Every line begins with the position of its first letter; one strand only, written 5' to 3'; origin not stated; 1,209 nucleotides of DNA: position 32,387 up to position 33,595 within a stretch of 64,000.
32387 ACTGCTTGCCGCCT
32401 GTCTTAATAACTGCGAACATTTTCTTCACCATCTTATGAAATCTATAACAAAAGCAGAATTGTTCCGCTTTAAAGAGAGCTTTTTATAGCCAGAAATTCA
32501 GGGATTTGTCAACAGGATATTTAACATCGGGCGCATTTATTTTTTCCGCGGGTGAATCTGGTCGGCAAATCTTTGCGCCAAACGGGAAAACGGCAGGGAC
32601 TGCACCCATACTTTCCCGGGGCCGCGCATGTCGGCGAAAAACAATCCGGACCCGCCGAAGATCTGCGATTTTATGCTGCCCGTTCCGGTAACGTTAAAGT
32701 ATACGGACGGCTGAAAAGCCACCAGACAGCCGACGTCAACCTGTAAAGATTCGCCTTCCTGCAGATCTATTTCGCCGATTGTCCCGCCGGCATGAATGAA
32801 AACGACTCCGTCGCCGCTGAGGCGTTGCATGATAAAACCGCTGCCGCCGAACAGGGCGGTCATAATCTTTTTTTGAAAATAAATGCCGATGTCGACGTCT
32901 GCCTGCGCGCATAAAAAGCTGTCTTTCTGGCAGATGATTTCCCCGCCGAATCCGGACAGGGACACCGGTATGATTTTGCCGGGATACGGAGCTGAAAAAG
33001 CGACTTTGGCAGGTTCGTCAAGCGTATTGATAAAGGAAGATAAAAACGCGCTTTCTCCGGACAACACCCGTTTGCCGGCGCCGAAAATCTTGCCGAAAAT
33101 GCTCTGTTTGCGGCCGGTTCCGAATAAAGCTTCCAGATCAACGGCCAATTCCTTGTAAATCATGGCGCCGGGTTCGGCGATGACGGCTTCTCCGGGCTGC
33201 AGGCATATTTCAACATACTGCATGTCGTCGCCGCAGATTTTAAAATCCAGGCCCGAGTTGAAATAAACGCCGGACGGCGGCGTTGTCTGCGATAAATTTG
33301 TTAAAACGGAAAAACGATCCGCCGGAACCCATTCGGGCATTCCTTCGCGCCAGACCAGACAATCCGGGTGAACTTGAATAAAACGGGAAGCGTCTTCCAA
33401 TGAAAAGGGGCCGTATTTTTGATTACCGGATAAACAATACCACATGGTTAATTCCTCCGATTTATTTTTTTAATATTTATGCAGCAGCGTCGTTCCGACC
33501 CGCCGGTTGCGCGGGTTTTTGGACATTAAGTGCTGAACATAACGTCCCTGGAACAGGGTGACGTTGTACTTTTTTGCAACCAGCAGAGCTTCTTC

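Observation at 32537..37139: Uncharacterised four-gene cassette (lipoprotein, 2x degenerate EAL-like, GYF-AIM24) directly upstream of rplU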

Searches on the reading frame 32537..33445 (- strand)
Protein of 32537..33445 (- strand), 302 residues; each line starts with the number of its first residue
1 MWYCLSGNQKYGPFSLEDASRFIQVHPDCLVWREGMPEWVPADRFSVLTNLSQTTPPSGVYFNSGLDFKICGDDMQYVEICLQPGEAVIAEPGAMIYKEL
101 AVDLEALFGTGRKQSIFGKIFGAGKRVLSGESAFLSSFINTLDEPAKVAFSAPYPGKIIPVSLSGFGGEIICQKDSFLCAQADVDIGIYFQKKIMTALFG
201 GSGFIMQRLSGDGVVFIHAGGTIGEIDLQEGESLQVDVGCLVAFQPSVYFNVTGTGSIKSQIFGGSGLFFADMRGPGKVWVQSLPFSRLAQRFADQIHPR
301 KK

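Call 4: search_protein_families(library=pfam, proteins=[window:32537-33445:-], max_evalue=1)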
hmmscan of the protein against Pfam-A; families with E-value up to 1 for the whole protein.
window:32537-33445:- (302 aa): 3 families
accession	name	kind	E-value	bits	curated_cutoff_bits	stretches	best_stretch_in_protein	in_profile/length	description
PF01987.23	AIM24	-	4.3e-65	219.7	25.7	1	68-284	1-205/205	Mitochondrial biogenesis AIM24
PF14237.11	GYF_2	-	7.3e-12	45.3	25.8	1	2-45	1-47/50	GYF domain 2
PF16047.10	Antimicrobial22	-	0.11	12.8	27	1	116-128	2-14/21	Frog antimicrobial peptide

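Call 5: search_protein_families(library=ncbifam, proteins=[window:32537-33445:-], max_evalue=1)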
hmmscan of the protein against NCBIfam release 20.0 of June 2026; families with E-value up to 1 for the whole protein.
window:32537-33445:- (302 aa): 2 families
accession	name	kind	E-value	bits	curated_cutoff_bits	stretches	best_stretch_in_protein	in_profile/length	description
TIGR00266.1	TIGR00266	hypoth_equivalog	1.5e-29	103.1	96.6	1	68-286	3-207/222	TIGR00266 family protein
NF033761.1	gliding_GltJ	equivalog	0.0018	17.4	450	1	2-45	150-196/671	adventurous gliding motility protein GltJ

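Call 8: search_solved_structures(query=window:32537-33445:-, max_evalue=1)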
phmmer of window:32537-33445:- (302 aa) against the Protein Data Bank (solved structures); distinct sequences matched with E-value up to 1: 5.
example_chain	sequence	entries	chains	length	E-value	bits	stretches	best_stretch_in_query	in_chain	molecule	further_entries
1yox_A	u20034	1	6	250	2.3e-70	240.5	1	64-296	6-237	hypothetical protein PA3696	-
1pg6_A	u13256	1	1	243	3.3e-14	56.1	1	75-290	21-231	Hypothetical protein SpyM3_0169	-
7z3c_A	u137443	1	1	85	0.00043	22.9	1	2-56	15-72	Adventurous gliding motility protein X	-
4ga4_A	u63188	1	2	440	0.39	13.2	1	14-91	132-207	Putative thymidine phosphorylase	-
4ga5_B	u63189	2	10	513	0.43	13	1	14-91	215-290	Putative thymidine phosphorylase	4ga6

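Call 57: find_homologous_proteins(query=window:32537-33445:-, max_evalue=0.001)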
Query window:32537-33445:- (302 aa): 7999 proteins with E <= 0.001 among 8000 candidates; the best 120 are listed.
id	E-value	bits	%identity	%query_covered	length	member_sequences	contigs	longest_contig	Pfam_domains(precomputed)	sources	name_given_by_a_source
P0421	9.4e-200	680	99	100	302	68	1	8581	PF01987.24,PF14237.12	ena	-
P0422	9.7e-180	615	88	100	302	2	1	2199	PF01987.24,PF14237.12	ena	-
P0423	5.1e-178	609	86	100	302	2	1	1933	PF01987.24,PF14237.12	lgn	-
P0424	6.7e-174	595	83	100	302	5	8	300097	PF01987.24,PF14237.12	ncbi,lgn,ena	-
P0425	2.9e-172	590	83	100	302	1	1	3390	PF01987.24,PF14237.12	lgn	-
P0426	9.8e-171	585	82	100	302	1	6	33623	PF01987.24,PF14237.12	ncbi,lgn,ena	-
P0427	8.1e-169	579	81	100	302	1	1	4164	PF01987.24,PF14237.12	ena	-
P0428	6.4e-153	527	75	100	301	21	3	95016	PF01987.24,PF14237.12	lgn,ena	-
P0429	6.6e-151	520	74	100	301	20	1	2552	PF01987.24,PF14237.12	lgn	-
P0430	1.9e-146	505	72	100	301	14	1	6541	PF01987.24,PF14237.12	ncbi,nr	ncbi:MAG TPA: TIGR00266 family protein [Alphaproteobacteria bacterium]|nr:TIGR00266 family protein [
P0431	2.2e-143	495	72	100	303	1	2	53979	PF01987.24,PF14237.12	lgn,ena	-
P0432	1.9e-142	492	71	100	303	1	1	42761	PF01987.24,PF14237.12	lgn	-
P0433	4.8e-140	484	71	100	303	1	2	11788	PF01987.24,PF14237.12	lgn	-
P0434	2.2e-135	469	68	100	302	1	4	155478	PF01987.24,PF14237.12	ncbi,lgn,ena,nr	ncbi:MAG: TIGR00266 family protein [Alphaproteobacteria bacterium]|nr:TIGR00266 family protein [Alph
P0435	2.5e-135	469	69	100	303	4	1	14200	PF01987.24,PF14237.12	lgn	-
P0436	2.6e-132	459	66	100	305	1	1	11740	PF01987.24,PF14237.12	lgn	-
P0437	1.4e-131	456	67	100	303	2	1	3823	PF01987.24,PF14237.12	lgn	-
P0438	2.4e-129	449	66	100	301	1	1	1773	PF01987.24,PF14237.12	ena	-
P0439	9.3e-129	447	66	100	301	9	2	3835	PF01987.24,PF14237.12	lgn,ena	-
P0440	5.3e-127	441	65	97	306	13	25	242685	PF01987.24,PF14237.12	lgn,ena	-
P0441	8.8e-127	441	65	100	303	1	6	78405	PF01987.24,PF14237.12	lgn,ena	-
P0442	1.7e-126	440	62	100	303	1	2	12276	PF01987.24,PF14237.12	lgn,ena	-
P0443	2.7e-124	433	64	100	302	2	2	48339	PF01987.24,PF14237.12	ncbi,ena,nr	ncbi:MAG: TIGR00266 family protein [Alphaproteobacteria bacterium]|nr:TIGR00266 family protein [Alph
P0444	3.3e-123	429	63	100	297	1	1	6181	PF01987.24,PF14237.12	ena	-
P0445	4.4e-122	425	62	100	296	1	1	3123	PF01987.24,PF14237.12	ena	-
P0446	9.1e-122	424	63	97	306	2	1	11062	PF01987.24,PF14237.12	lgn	-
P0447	1.3e-121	424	63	100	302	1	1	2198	PF01987.24,PF14237.12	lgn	-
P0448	2.3e-120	420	62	97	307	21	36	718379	PF01987.24,PF14237.12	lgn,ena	-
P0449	4.2e-119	415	60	100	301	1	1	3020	PF01987.24,PF14237.12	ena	-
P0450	5.2e-119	415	59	100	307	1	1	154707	PF01987.24,PF14237.12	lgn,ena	-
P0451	5.4e-119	415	62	100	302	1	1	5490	PF01987.24,PF14237.12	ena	-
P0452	7.3e-119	415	63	97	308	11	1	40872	PF01987.24,PF14237.12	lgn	-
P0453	2.0e-116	407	60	97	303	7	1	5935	PF01987.24,PF14237.12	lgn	-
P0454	4.2e-111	389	57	99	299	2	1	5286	PF01987.24,PF14237.12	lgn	-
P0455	2.3e-110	387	56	100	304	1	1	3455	PF01987.24,PF14237.12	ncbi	-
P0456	1.1e-109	385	67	86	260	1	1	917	PF01987.24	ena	-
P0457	4.1e-109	383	-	-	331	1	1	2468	PF01987.24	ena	-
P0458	1.4e-107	378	63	88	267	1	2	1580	PF01987.24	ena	-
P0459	1.3e-104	368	55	100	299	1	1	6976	PF01987.24,PF14237.12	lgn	-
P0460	3.7e-104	366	63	88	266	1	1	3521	PF01987.24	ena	-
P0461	9.9e-99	349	50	100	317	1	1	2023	PF01987.24,PF14237.12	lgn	-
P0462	1.4e-98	348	53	97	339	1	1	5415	PF01987.24,PF14237.12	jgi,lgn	-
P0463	1.7e-97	345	51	99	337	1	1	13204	PF01987.24,PF14237.12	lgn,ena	-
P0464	1.8e-97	344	74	71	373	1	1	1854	PF01987.24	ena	-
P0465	5.2e-97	343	64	81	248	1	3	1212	PF01987.24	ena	-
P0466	6.0e-97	343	51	97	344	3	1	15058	PF01987.24,PF14237.12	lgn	-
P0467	6.0e-97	343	55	100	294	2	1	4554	PF01987.24,PF14237.12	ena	-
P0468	8.2e-97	342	52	100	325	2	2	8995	PF01987.24,PF14237.12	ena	-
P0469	8.8e-97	342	53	97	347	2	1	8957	PF01987.24,PF14237.12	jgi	-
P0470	9.2e-97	342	63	75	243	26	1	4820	PF01987.24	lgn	-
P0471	1.0e-96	342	52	97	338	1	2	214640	PF01987.24,PF14237.12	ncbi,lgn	-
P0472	1.1e-96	342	52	97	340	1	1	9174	PF01987.24,PF14237.12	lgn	-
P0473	1.9e-96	341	52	97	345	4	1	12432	PF01987.24,PF14237.12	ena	-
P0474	2.2e-96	341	52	97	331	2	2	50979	PF01987.24,PF14237.12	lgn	-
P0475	2.7e-96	341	54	97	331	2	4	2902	PF01987.24,PF14237.12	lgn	-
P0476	3.1e-96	340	52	97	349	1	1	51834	PF01987.24,PF14237.12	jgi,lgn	jgi:uncharacterized protein (TIGR00266 family)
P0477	4.0e-96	340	52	100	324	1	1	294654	PF01987.24,PF14237.12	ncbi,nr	ncbi:MAG: TIGR00266 family protein [Gammaproteobacteria bacterium]|nr:TIGR00266 family protein [Gamm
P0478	5.0e-96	340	54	97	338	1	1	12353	PF01987.24,PF14237.12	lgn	-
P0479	5.2e-96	340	51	100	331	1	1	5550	PF01987.24,PF14237.12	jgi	-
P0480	6.3e-96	339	52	97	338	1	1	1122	PF01987.24,PF14237.12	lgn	-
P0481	7.1e-96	339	64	75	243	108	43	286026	PF01987.24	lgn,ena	-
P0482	7.8e-96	339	53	97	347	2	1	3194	PF01987.24,PF14237.12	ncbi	ncbi:MAG TPA: TIGR00266 family protein [Negativicutes bacterium]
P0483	9.0e-96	339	63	80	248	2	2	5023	PF01987.24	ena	-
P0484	9.1e-96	339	53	97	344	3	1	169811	PF01987.24,PF14237.12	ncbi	-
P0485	1.4e-95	338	53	97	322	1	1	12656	PF01987.24,PF14237.12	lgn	-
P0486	1.6e-95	338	52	97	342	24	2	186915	PF01987.24,PF14237.12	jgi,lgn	-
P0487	1.6e-95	338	52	97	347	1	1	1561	PF01987.24,PF14237.12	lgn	-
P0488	1.7e-95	338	53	97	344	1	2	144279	PF01987.24,PF14237.12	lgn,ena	-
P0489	1.7e-95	338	52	97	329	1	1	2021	PF01987.24,PF14237.12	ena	-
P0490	1.7e-95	338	53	97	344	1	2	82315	PF01987.24,PF14237.12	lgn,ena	-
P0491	1.7e-95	338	52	97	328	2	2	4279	PF01987.24,PF14237.12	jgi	-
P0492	2.3e-95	338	52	97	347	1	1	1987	PF01987.24,PF14237.12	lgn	-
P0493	2.3e-95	338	53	97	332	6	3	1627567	PF01987.24,PF14237.12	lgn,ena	-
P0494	2.5e-95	337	52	97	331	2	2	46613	PF01987.24,PF14237.12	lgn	-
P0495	3.0e-95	337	53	97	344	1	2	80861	PF01987.24,PF14237.12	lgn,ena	-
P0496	3.4e-95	337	51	97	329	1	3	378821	PF01987.24,PF14237.12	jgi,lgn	-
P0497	3.5e-95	337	51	97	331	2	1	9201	PF01987.24,PF14237.12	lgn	-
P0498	5.2e-95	336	53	97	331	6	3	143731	PF01987.24,PF14237.12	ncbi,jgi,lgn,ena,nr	ncbi:MAG TPA: TIGR00266 family protein [bacterium]|nr:TIGR00266 family protein [bacterium]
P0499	5.3e-95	336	51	99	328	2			PF01987.24,PF14237.12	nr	nr:TIGR00266 family protein [Desulfobulbaceae bacterium]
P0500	5.5e-95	336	52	97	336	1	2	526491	PF01987.24,PF14237.12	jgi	jgi:uncharacterized protein (TIGR00266 family)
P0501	5.7e-95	336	52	97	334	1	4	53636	PF01987.24,PF14237.12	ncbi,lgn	-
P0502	5.8e-95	336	52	100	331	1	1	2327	PF01987.24,PF14237.12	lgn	-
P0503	6.7e-95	336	54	97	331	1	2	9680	PF01987.24,PF14237.12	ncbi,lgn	-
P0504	7.0e-95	336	52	97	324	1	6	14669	PF01987.24,PF14237.12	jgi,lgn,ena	-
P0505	7.8e-95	336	53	97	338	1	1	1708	PF01987.24,PF14237.12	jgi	jgi:uncharacterized protein (TIGR00266 family)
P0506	7.8e-95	336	52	100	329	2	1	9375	PF01987.24,PF14237.12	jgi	jgi:uncharacterized protein (TIGR00266 family)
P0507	8.0e-95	336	51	100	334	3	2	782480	PF01987.24,PF14237.12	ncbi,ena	-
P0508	9.3e-95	336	51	97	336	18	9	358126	PF01987.24,PF14237.12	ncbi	ncbi:TIGR00266 family protein [Phocoenobacter skyensis]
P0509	9.6e-95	335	53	97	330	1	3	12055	PF01987.24,PF14237.12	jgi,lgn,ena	-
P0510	1.3e-94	335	52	97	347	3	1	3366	PF01987.24,PF14237.12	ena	-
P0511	1.4e-94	335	50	96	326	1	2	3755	PF01987.24,PF14237.12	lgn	-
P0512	1.5e-94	335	51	97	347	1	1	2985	PF01987.24,PF14237.12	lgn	-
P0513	2.1e-94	334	52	99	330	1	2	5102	PF01987.24,PF14237.12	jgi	jgi:uncharacterized protein (TIGR00266 family)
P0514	2.4e-94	334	53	96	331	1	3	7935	PF01987.24,PF14237.12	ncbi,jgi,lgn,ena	jgi:uncharacterized protein (TIGR00266 family)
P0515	2.4e-94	334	52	97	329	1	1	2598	PF01987.24,PF14237.12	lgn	-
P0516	3.0e-94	334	53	97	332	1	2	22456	PF01987.24,PF14237.12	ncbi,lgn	ncbi:MAG: TIGR00266 family protein [Acidobacteriota bacterium]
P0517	3.1e-94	334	54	97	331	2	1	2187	PF01987.24,PF14237.12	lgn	-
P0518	3.2e-94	334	51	99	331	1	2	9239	PF01987.24,PF14237.12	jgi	jgi:uncharacterized protein (TIGR00266 family)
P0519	3.3e-94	334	53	94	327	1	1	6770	PF01987.24,PF14237.12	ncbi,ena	-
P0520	3.4e-94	334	51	97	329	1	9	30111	PF01987.24,PF14237.12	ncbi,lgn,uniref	ncbi:TIGR00266 family protein [Thermithiobacillus plumbiphilus]|uniref:TIGR00266 family protein n=1 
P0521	3.5e-94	334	52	97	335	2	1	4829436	PF01987.24,PF14237.12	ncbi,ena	-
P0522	3.7e-94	334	52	97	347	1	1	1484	PF01987.24,PF14237.12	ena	-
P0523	3.7e-94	334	53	97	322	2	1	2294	PF01987.24,PF14237.12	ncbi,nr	ncbi:MAG: TIGR00266 family protein [Candidatus Competibacteraceae bacterium]|nr:TIGR00266 family pro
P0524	5.4e-94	333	63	75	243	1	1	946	PF01987.24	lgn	-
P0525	5.7e-94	333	53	97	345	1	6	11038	PF01987.24,PF14237.12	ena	-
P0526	5.9e-94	333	50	99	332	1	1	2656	PF01987.24,PF14237.12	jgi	-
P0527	6.0e-94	333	63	75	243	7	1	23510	PF01987.24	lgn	-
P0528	6.4e-94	333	54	97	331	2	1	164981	PF01987.24,PF14237.12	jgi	jgi:uncharacterized protein (TIGR00266 family)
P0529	6.5e-94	333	52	97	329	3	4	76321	PF01987.24,PF14237.12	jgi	-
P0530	6.5e-94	333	51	97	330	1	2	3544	PF01987.24,PF14237.12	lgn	-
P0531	6.6e-94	333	52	97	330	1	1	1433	PF01987.24,PF14237.12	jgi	jgi:uncharacterized protein (TIGR00266 family)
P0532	7.8e-94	332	52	97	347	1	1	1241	PF01987.24,PF14237.12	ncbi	-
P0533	7.9e-94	332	52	97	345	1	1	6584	PF01987.24,PF14237.12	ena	-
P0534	8.2e-94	332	51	99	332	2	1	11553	PF01987.24,PF14237.12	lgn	-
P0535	8.4e-94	332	52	97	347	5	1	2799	PF01987.24,PF14237.12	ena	-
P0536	8.6e-94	332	52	97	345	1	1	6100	PF01987.24,PF14237.12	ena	-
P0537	9.0e-94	332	51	97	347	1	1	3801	PF01987.24,PF14237.12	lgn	-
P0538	1.0e-93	332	51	99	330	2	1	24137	PF01987.24,PF14237.12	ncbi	-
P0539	1.1e-93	332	52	97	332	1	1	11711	PF01987.24,PF14237.12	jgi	-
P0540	1.3e-93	332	51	99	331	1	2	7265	PF01987.24,PF14237.12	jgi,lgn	-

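Call 58: find_encoding_contigs(protein=P0521, flank=6000, max_places=1)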
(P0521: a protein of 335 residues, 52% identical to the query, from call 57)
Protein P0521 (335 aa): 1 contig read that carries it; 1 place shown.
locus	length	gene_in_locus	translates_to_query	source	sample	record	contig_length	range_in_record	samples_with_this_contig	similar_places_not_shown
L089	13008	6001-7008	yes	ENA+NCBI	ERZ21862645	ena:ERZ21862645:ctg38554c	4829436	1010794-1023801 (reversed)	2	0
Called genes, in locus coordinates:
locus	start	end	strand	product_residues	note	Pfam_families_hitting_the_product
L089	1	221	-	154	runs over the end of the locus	PF22381:Staph_reg_Sar_Rot, PF12802:MarR_2, PF01047:MarR, PF03965:Penicillinase_R (faint), PF13463:HTH_27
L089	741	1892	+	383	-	PF21320:WHD_Rv2258c, PF13489:Methyltransf_23, PF01209:Ubie_methyltran, PF02390:Methyltransf_4, PF08241:Methyltransf_11, PF08242:Methyltransf_12, PF13649:Methyltransf_25, PF13847:Methyltransf_31, +1 more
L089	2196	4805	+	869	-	PF20969:MASE11, PF08448:PAS_4 (faint), PF13188:PAS_8 (weak), PF13426:PAS_9 (weak), PF08447:PAS_3, PF00512:HisKA, PF02518:HATPase_c, PF00072:Response_reg, +1 more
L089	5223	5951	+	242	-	-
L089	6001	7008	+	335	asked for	PF14237:GYF_2, PF01987:AIM24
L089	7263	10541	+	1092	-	PF08447:PAS_3, PF08448:PAS_4, PF13426:PAS_9 (weak), PF08447:PAS_3 (weak), PF08448:PAS_4, PF00512:HisKA, PF02518:HATPase_c, PF00072:Response_reg, +2 more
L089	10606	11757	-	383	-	PF02771:Acyl-CoA_dh_N, PF02770:Acyl-CoA_dh_M, PF00441:Acyl-CoA_dh_1, PF08028:Acyl-CoA_dh_2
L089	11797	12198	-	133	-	PF12172:zf-ChsH2, PF01796:OB_ChsH2_C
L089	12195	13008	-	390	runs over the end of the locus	PF00108:Thiolase_N, PF00109:ketoacyl-synt (weak), PF08545:ACP_syn_III (faint), PF22691:Thiolase_C_1, PF02803:Thiolase_C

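Call 59: find_encoding_contigs(protein=P0508, flank=6000, max_places=1)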
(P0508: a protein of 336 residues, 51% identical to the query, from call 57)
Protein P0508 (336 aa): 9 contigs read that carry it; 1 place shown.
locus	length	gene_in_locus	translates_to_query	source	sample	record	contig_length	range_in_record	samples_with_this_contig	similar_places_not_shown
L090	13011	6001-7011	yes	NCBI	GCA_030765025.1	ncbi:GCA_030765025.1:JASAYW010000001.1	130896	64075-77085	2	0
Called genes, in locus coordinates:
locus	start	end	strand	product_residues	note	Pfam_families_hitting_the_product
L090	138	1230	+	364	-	PF00092:VWA, PF13519:VWA_2, PF13768:VWA_3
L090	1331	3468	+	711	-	PF16865:GST_C_5 (faint)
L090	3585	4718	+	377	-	-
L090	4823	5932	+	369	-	PF07787:TMEM43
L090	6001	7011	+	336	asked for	PF14237:GYF_2, PF01987:AIM24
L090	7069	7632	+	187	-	PF10973:DUF2799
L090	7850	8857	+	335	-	PF21948:LplA-B_cat, PF03099:BPL_LplA_LipB, PF10437:Lip_prot_lig_C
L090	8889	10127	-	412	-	PF01743:PolyA_pol, PF12627:PolyA_pol_RNAbd, PF01966:HD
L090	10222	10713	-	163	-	PF00160:Pro_isomerase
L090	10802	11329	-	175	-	PF07445:PriC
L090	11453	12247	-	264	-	PF02698:DUF218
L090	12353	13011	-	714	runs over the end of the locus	PF13500:AAA_26, PF07085:DRTGG, PF01515:PTA_PTB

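Call 75: search_protein_families(library=padloc, proteins=[window:32537-33445:-], max_evalue=0.01)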
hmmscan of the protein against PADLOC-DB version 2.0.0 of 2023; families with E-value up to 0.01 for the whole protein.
window:32537-33445:- (302 aa): 0 families
